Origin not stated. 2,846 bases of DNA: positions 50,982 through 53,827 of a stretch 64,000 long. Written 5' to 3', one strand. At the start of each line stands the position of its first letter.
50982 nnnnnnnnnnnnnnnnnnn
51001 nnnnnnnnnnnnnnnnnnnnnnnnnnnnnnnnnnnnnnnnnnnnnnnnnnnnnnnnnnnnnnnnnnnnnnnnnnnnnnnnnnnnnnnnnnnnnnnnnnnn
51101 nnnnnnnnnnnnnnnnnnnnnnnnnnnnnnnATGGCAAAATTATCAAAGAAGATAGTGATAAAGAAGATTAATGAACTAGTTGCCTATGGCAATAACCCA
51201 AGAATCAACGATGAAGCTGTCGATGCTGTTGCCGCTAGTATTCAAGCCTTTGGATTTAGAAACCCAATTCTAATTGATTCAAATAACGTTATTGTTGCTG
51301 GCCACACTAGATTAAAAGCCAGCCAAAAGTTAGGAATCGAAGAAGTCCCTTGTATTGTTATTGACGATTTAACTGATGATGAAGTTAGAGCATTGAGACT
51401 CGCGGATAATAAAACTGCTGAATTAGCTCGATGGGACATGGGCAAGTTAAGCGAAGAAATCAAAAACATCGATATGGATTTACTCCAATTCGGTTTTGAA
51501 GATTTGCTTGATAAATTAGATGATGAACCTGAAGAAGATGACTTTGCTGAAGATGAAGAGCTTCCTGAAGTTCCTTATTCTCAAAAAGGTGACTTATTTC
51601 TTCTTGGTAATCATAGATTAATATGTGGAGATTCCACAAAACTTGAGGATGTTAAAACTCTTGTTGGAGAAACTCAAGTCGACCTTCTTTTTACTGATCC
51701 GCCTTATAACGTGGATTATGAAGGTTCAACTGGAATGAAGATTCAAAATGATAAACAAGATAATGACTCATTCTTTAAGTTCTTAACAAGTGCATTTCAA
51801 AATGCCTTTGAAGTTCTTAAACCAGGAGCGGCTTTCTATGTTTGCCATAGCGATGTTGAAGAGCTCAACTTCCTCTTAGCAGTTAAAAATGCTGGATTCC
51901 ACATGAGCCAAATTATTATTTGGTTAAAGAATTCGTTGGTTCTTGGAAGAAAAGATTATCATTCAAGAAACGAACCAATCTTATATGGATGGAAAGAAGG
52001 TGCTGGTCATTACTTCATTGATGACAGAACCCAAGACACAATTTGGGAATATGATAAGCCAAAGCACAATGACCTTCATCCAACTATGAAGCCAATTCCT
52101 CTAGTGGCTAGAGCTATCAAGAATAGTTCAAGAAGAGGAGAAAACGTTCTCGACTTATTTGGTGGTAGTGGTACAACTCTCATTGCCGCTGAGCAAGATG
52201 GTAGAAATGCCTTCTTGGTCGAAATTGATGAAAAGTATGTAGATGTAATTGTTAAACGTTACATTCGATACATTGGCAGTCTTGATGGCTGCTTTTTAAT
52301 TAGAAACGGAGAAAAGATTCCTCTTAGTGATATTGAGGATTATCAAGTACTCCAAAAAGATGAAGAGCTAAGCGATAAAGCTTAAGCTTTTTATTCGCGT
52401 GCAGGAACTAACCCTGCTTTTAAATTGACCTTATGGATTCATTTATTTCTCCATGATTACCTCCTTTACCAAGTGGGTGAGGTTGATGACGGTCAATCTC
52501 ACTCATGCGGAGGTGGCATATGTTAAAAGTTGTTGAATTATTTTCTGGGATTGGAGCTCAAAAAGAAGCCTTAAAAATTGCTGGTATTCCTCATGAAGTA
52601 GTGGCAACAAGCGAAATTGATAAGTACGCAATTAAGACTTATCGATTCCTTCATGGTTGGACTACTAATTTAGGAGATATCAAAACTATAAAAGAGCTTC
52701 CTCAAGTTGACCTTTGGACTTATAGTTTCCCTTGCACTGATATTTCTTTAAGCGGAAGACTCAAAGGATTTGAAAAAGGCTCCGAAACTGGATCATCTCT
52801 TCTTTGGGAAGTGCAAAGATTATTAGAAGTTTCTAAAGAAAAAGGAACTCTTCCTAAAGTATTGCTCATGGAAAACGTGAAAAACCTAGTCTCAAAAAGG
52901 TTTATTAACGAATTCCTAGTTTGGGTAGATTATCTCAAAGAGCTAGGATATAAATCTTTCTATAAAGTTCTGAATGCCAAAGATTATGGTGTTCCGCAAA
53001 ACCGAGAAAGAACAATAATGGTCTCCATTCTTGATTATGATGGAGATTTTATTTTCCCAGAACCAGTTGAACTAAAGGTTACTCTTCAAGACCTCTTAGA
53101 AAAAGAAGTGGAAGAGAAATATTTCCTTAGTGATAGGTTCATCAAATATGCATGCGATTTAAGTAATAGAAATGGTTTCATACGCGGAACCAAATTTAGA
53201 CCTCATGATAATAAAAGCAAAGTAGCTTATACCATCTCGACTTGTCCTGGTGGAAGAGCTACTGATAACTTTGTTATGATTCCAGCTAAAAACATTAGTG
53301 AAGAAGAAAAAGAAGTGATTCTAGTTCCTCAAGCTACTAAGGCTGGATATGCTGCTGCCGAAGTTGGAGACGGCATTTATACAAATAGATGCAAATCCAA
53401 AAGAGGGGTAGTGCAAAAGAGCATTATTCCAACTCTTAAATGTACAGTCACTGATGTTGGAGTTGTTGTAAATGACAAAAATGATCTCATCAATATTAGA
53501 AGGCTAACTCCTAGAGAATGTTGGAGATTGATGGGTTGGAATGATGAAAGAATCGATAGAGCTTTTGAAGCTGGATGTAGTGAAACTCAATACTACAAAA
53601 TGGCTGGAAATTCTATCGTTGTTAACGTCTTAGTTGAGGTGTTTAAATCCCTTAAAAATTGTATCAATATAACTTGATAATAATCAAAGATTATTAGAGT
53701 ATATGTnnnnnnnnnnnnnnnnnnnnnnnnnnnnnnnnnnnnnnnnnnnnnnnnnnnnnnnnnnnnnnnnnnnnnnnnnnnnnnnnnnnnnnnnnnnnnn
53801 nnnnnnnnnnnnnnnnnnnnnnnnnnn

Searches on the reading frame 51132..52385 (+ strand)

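Call 67: search_protein_families(library=phrogs, proteins=[window:51132-52385:+], max_evalue=0.00001)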
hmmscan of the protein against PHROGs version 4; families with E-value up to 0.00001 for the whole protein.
window:51132-52385:+ (417 aa): 26 families (the best 25 are shown)
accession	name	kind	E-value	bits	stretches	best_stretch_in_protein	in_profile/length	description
phrog_498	-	other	4.2e-156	522.1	1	4-401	31-440/633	DNA methyltransferase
phrog_620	-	DNA, RNA and nucleotide metabolism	9.7e-52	177.2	1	5-166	6-149/217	ParB-like partition protein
phrog_67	-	other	7.3e-46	158.5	1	147-384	116-350/743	DNA methyltransferase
phrog_8071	-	DNA, RNA and nucleotide metabolism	1.4e-44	153.9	1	8-200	7-211/389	ParB-like partition protein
phrog_23085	-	unknown function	3.1e-35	121.9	1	280-402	4-131/138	-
phrog_940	-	DNA, RNA and nucleotide metabolism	7.3e-33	115.3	1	7-137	5-139/388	nuclease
phrog_15396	-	DNA, RNA and nucleotide metabolism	1.8e-30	107.6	1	12-131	8-132/258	ParB-like partition nuclease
phrog_930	-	DNA, RNA and nucleotide metabolism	4.1e-29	103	1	6-124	5-126/223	ParB-like partition protein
phrog_18056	-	DNA, RNA and nucleotide metabolism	3.4e-27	96.3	1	7-98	2-93/387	ParB-like partition nuclease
phrog_3008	-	other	1.6e-23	84.3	1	305-381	135-215/244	DNA methyltransferase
phrog_723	-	DNA, RNA and nucleotide metabolism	5.9e-20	73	1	12-136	17-147/223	ParB-like partition protein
phrog_9353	-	unknown function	1.4e-17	65.4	1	6-142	10-150/245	-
phrog_4715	-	DNA, RNA and nucleotide metabolism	1.9e-17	63.9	1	12-106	151-251/630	ParB-like partition protein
phrog_18293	-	other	5e-13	50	1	300-376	30-106/119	methyltransferase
phrog_3264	-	DNA, RNA and nucleotide metabolism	2.5e-12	48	1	25-113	67-159/337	ParB-like partition protein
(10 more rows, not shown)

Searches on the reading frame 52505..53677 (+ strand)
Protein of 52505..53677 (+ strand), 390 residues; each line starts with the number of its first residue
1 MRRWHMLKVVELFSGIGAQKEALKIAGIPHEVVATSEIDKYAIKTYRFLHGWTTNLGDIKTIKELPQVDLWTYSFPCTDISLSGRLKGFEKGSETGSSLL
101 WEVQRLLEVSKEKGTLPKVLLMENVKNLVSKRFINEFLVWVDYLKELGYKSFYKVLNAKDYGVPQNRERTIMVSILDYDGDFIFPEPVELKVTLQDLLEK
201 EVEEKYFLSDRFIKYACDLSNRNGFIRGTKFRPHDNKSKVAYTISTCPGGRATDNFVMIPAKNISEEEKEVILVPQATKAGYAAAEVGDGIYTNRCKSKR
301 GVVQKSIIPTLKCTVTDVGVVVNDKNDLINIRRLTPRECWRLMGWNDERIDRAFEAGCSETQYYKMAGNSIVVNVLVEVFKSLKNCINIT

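Call 67: search_protein_families(library=phrogs, proteins=[window:52505-53677:+], max_evalue=0.00001)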
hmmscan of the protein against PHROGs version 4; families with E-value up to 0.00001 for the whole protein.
window:52505-53677:+ (390 aa): 8 families
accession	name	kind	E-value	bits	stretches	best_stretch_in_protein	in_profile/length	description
phrog_116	-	other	1.2e-77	262.9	1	4-386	205-492/779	DNA methyltransferase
phrog_363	-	other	1.5e-38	133.8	1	2-387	49-316/327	DNA methyltransferase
phrog_16427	-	other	2.1e-24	87.5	1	273-384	61-169/235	DNA methyltransferase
phrog_8411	-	unknown function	1.4e-15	58.7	1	272-370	109-206/206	-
phrog_17284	-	unknown function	3.3e-15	57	1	318-385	147-212/245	-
phrog_26324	-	other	3e-12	48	1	323-384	139-204/210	DNA methyltransferase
phrog_16528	-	other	6.2e-12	46.6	1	241-382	89-216/236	DNA methyltransferase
phrog_36001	-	unknown function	3.1e-06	26.7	0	114-174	500-560/715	-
